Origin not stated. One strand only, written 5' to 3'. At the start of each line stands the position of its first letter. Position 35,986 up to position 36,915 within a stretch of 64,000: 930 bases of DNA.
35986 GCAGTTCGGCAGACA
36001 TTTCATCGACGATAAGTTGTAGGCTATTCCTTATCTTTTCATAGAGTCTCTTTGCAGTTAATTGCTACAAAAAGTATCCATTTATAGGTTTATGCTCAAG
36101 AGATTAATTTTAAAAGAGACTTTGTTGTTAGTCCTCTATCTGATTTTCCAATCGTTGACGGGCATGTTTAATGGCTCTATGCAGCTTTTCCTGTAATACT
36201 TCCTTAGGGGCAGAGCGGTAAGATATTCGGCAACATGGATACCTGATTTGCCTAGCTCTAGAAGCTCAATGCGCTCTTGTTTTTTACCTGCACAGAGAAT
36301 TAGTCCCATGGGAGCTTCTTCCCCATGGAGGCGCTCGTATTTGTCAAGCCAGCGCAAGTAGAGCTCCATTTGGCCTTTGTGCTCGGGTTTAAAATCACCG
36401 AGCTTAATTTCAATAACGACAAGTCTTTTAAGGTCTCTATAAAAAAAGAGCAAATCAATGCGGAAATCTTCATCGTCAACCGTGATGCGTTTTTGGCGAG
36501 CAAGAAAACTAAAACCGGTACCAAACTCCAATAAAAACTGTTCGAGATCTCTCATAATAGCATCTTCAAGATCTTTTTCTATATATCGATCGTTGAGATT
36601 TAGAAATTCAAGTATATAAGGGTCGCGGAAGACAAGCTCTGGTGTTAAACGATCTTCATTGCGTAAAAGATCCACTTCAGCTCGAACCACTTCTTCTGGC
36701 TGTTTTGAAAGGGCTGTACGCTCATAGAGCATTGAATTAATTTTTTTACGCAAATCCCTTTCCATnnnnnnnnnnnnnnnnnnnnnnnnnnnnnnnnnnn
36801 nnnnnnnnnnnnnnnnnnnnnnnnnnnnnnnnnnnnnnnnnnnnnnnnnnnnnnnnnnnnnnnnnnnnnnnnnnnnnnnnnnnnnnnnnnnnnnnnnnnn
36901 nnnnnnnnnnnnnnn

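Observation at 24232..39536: tRNA(CAT) with two decaying direct repeats of its 3' half: two tandem islands with no integrase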

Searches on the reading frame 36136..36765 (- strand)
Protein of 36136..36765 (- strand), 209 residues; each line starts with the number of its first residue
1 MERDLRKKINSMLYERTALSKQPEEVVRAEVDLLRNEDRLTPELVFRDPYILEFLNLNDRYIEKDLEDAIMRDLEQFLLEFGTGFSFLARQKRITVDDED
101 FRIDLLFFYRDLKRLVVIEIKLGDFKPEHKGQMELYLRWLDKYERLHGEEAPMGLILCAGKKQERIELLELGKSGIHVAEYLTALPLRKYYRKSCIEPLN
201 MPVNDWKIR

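Call 7: search_protein_families(library=pfam, proteins=[window:36136-36765:-], max_evalue=0.01)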
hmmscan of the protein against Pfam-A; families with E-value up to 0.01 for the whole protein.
window:36136-36765:- (209 aa): 1 family
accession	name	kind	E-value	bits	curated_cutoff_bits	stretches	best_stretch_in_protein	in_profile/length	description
PF06250.17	YhcG_C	-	3.4e-44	150.9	32.5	1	45-187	3-146/157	YhcG PDDEXK nuclease domain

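Call 50: search_protein_families(library=ncbifam, proteins=[window:36136-36765:-], max_evalue=0.01)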
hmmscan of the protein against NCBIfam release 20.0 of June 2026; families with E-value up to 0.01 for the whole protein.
window:36136-36765:- (209 aa): 0 families
